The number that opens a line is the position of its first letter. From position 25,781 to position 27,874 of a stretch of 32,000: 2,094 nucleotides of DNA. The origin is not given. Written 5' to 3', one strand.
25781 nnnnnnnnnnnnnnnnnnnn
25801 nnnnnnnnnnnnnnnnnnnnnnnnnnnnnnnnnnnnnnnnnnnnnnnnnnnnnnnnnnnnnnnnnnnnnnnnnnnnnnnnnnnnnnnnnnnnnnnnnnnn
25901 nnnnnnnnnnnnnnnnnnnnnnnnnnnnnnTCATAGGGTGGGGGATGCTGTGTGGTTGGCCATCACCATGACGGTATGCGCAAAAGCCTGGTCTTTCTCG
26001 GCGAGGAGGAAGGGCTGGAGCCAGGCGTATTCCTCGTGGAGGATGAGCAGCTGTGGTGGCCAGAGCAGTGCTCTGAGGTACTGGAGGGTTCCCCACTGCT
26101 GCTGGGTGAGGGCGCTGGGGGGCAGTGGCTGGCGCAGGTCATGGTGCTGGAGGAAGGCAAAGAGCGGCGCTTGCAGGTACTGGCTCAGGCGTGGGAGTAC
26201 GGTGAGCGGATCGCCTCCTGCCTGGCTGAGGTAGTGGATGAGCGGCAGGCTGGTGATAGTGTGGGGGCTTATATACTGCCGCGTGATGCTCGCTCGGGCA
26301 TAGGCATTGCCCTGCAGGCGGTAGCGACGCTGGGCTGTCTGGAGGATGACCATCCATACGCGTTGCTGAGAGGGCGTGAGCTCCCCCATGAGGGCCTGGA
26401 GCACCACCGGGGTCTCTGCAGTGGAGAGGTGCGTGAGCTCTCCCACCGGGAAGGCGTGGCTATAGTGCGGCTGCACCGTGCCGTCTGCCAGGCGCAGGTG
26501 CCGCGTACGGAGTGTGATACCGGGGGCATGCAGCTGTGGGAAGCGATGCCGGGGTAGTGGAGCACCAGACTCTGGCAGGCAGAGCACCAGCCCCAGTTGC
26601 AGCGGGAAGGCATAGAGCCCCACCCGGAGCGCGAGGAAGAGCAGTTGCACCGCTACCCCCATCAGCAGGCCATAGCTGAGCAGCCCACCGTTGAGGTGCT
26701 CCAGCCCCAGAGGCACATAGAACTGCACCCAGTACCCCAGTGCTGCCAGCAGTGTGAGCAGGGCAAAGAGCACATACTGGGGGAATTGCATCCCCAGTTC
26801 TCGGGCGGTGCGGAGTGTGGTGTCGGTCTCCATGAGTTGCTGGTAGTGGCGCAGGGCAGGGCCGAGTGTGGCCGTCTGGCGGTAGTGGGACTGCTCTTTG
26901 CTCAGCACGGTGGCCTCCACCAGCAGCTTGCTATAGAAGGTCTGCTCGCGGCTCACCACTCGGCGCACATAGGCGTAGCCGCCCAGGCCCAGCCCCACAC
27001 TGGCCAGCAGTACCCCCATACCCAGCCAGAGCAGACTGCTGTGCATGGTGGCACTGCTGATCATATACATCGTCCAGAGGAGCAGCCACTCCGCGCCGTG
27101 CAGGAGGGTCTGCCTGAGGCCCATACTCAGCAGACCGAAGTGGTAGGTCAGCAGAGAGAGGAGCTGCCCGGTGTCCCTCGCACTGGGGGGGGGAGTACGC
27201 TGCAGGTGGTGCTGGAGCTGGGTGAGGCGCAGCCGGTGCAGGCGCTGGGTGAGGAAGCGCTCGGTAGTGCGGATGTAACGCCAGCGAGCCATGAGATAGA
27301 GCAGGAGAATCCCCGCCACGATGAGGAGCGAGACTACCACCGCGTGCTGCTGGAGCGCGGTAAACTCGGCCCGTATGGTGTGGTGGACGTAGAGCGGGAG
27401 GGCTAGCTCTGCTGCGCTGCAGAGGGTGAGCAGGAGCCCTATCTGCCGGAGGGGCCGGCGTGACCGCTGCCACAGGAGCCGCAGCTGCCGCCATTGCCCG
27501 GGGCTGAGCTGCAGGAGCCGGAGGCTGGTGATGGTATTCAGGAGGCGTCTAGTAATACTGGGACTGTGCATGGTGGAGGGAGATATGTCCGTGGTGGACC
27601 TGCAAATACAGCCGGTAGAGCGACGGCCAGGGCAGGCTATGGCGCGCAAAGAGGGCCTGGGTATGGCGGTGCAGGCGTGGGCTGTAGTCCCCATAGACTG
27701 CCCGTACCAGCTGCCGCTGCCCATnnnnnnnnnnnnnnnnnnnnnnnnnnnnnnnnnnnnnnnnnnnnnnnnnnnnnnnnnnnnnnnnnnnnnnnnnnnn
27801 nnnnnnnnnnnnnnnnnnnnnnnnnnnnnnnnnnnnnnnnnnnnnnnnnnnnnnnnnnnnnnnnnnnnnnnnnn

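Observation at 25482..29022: Translationally coupled operon: reverse transcriptase, degenerate ABC-exporter-like protein and 4-TM protein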

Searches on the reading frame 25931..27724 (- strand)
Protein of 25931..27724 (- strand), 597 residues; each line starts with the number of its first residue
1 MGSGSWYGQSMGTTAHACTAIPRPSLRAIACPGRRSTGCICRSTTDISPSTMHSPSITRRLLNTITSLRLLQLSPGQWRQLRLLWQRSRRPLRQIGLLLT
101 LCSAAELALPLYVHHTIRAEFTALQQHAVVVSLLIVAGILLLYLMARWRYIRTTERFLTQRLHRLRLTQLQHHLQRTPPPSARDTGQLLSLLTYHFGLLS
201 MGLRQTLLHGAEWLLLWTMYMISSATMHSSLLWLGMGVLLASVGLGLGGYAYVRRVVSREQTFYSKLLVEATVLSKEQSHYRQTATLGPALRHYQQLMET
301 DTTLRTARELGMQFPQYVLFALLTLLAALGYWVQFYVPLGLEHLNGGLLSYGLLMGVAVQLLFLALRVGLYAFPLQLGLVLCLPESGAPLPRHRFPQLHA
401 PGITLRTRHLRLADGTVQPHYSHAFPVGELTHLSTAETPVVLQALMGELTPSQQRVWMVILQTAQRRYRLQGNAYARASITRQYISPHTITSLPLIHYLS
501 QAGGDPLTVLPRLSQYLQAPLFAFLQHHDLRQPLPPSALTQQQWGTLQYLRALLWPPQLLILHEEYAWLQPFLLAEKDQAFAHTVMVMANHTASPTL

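Call 4: search_protein_families(library=pfam, proteins=[window:25931-27724:-], max_evalue=1)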
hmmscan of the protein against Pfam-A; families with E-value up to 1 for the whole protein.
window:25931-27724:- (597 aa): 1 family
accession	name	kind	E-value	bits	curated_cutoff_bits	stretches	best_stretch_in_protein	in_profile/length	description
PF02443.22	Circo_capsid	-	0.019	15.7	36.2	1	146-228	14-88/224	Circovirus capsid protein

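Call 5: search_protein_families(library=padloc, proteins=[window:25931-27724:-], max_evalue=1)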
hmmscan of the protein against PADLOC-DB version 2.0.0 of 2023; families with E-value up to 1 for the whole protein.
window:25931-27724:- (597 aa): 0 families

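Call 6: search_protein_families(library=ncbifam, proteins=[window:25931-27724:-], max_evalue=1)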
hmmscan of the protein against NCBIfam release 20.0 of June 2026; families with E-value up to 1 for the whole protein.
window:25931-27724:- (597 aa): 1 family
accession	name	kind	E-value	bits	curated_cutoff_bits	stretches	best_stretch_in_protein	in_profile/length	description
NF050032.1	Rv1733c_fam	subfamily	0.11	12.4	80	0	223-260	129-166/180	Rv1733c family protein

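Call 49: search_solved_structures(query=A4, max_evalue=0.01)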
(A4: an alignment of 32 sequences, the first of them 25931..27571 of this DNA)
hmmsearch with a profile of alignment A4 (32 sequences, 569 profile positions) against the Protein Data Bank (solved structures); distinct sequences matched with E-value up to 0.01: 157 (the best 60 are shown).
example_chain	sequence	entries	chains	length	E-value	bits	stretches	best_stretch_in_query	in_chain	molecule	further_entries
7niu_A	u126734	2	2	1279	6.2e-18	68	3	371-556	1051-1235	Isoform 2 of Phosphatidylcholine translocator ABCB4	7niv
4f4c_A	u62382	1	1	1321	9.9e-18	67.3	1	114-235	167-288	Multidrug resistance protein pgp-1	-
3b5x_A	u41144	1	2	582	1.2e-17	67.1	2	28-250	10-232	Lipid A export ATP-binding/permease protein msbA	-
6s7p_A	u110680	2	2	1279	1.6e-17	66.6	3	371-555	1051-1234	Phosphatidylcholine translocator ABCB4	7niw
8sa0_A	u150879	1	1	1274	3.1e-17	65.6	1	366-548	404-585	ATP-dependent translocase ABCB1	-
8gmg_A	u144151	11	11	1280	3.2e-17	65.6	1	366-548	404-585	ATP-dependent translocase ABCB1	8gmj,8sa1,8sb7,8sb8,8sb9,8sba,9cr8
6qex_A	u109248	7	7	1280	3.2e-17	65.6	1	366-548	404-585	Multidrug resistance protein 1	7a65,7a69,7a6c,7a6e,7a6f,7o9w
8y6h_A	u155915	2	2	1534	7.2e-17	64.4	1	366-548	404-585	ATP-dependent translocase ABCB1,mNeonGreen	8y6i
6c0v_A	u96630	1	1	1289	8.6e-17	64.2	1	366-548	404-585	Multidrug resistance protein 1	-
9oe1_A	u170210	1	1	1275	1.2e-16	63.8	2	77-250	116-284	ATP-binding cassette, sub-family B (MDR/TAP), member 4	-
9ody_A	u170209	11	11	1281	1.2e-16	63.7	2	77-250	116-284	ATP-binding cassette, sub-family B (MDR/TAP), member 4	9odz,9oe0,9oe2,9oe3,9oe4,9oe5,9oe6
7zk9_A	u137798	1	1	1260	4.9e-16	61.7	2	372-559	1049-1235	ATP-dependent translocase ABCB1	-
8jvh_A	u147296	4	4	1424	4.9e-16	61.7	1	34-205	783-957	Multidrug resistance protein 1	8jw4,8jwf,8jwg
7zk8_A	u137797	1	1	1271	5.4e-16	61.6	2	372-559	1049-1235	ATP-dependent translocase ABCB1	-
9ws4_A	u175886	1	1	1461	6e-16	61.4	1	34-205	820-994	Multidrug resistance protein 1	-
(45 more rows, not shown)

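Call 77: find_homologous_proteins(query=window:25931-27571:-, max_evalue=0.001)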
Query window:25931-27571:- (546 aa): 2 proteins with E <= 0.001 among 8000 candidates.
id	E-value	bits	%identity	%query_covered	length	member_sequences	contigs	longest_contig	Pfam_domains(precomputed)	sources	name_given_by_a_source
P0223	0.0e+0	1189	100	100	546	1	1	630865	-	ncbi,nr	ncbi:ABC transporter ATP-binding protein [Candidatus Peribacteria bacterium]|nr:ABC transporter ATP-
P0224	1.9e-13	68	26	51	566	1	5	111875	PF00664.29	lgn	-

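Call 89: search_solved_structures(query=window:25931-27571:-, max_evalue=1, show_alignments=1)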
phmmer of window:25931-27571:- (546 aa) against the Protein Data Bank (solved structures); distinct sequences matched with E-value up to 1: 0.
